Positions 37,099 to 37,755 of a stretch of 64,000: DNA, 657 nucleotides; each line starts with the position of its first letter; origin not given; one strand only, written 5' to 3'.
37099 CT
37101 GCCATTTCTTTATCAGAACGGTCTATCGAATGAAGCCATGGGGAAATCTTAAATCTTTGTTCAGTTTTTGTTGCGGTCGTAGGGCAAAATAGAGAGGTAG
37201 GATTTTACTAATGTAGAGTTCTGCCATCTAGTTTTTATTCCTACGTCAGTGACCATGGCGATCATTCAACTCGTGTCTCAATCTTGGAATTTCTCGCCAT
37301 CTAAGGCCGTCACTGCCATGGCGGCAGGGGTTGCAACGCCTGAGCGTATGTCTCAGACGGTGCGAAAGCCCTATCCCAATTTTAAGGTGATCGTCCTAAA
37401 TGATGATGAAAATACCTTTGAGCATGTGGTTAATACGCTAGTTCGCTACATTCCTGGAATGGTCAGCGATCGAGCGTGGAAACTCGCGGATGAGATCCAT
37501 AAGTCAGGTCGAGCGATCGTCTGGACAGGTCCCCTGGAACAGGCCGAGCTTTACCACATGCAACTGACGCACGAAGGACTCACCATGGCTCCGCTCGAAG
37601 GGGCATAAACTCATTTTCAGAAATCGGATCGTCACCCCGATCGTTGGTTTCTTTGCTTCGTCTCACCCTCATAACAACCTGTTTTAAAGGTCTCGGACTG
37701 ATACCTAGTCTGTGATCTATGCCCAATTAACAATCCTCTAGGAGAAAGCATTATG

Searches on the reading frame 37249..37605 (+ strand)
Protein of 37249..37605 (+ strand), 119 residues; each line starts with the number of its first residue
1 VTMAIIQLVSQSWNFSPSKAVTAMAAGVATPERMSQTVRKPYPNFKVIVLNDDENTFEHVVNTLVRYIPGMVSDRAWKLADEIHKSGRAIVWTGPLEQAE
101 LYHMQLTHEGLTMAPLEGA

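Call 21: search_protein_families(library=pfam, proteins=[window:37249-37605:+], max_evalue=0.01)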
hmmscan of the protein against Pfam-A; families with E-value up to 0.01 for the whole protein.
window:37249-37605:+ (119 aa): 1 family
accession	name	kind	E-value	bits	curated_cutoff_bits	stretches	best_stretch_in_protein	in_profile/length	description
PF02617.22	ClpS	-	2.4e-17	62.9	23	1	41-109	2-75/80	ATP-dependent Clp protease adaptor protein ClpS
